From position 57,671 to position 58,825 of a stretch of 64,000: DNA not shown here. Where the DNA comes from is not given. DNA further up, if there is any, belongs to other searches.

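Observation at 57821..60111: WYL-regulator-headed low-GC cassette (regulator, 3-TM protein, divergent Fe-S HhH-GPD glycosylase-like protein) parked directly upstream of polA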

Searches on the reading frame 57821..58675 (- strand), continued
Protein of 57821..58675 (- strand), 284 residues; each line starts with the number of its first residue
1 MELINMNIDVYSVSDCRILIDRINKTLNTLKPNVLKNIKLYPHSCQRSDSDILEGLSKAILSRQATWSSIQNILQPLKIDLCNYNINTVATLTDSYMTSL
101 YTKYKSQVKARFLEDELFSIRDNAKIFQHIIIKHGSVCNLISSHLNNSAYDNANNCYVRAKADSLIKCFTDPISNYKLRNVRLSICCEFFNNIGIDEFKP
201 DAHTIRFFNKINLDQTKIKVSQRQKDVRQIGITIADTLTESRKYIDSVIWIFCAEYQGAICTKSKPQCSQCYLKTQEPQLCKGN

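Call 114: search_solved_structures(query=A5, max_evalue=1, show_alignments=5)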
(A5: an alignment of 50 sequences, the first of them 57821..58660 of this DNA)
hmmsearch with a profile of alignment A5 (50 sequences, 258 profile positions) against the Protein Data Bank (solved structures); distinct sequences matched with E-value up to 1: 38.
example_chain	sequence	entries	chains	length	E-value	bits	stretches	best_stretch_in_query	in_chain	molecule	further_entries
3knt_A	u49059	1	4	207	2.2e-09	40.4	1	11-226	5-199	N-glycosylase/DNA lyase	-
3fhf_A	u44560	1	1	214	3e-09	39.9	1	8-226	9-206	N-glycosylase/DNA lyase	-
4ai4_A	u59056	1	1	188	4.7e-08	36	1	56-171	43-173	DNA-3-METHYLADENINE GLYCOSYLASE I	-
2jg6_A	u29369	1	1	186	6e-08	35.7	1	57-171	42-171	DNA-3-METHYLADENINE GLYCOSIDASE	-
4ai5_A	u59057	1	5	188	6.1e-08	35.6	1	57-171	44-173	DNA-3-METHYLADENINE GLYCOSYLASE I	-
4aia_A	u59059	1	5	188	6.1e-08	35.6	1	57-171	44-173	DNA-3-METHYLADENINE GLYCOSYLASE I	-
2ofk_A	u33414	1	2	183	1.8e-06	30.9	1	47-171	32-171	3-methyladenine DNA glycosylase I, constitutive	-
2ofi_A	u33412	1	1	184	1.8e-06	30.8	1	47-171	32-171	3-methyladenine DNA glycosylase I, constitutive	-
1lmz_A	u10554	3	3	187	8e-06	28.7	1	45-171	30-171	3-methyladenine DNA glycosylase I (TAG) | DNA-3-methyladenine glycosylase I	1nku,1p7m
9o02_A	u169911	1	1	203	2.6e-05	27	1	151-226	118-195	8-oxoguanine DNA glycosylase/AP lyase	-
9o00_A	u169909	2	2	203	3.6e-05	26.5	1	151-226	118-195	8-oxoguanine DNA glycosylase/AP lyase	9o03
3fhg_A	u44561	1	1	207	5.9e-05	25.9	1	149-225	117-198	N-glycosylase/DNA lyase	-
3n0u_A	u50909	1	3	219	6.7e-05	25.7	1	156-226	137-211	Probable N-glycosylase/DNA lyase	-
9o01_A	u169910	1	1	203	0.00095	21.9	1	151-226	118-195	8-oxoguanine DNA glycosylase/AP lyase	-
2abk_A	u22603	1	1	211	0.028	17.1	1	171-255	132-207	ENDONUCLEASE III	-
1orn_A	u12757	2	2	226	0.31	13.6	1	119-256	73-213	Endonuclease III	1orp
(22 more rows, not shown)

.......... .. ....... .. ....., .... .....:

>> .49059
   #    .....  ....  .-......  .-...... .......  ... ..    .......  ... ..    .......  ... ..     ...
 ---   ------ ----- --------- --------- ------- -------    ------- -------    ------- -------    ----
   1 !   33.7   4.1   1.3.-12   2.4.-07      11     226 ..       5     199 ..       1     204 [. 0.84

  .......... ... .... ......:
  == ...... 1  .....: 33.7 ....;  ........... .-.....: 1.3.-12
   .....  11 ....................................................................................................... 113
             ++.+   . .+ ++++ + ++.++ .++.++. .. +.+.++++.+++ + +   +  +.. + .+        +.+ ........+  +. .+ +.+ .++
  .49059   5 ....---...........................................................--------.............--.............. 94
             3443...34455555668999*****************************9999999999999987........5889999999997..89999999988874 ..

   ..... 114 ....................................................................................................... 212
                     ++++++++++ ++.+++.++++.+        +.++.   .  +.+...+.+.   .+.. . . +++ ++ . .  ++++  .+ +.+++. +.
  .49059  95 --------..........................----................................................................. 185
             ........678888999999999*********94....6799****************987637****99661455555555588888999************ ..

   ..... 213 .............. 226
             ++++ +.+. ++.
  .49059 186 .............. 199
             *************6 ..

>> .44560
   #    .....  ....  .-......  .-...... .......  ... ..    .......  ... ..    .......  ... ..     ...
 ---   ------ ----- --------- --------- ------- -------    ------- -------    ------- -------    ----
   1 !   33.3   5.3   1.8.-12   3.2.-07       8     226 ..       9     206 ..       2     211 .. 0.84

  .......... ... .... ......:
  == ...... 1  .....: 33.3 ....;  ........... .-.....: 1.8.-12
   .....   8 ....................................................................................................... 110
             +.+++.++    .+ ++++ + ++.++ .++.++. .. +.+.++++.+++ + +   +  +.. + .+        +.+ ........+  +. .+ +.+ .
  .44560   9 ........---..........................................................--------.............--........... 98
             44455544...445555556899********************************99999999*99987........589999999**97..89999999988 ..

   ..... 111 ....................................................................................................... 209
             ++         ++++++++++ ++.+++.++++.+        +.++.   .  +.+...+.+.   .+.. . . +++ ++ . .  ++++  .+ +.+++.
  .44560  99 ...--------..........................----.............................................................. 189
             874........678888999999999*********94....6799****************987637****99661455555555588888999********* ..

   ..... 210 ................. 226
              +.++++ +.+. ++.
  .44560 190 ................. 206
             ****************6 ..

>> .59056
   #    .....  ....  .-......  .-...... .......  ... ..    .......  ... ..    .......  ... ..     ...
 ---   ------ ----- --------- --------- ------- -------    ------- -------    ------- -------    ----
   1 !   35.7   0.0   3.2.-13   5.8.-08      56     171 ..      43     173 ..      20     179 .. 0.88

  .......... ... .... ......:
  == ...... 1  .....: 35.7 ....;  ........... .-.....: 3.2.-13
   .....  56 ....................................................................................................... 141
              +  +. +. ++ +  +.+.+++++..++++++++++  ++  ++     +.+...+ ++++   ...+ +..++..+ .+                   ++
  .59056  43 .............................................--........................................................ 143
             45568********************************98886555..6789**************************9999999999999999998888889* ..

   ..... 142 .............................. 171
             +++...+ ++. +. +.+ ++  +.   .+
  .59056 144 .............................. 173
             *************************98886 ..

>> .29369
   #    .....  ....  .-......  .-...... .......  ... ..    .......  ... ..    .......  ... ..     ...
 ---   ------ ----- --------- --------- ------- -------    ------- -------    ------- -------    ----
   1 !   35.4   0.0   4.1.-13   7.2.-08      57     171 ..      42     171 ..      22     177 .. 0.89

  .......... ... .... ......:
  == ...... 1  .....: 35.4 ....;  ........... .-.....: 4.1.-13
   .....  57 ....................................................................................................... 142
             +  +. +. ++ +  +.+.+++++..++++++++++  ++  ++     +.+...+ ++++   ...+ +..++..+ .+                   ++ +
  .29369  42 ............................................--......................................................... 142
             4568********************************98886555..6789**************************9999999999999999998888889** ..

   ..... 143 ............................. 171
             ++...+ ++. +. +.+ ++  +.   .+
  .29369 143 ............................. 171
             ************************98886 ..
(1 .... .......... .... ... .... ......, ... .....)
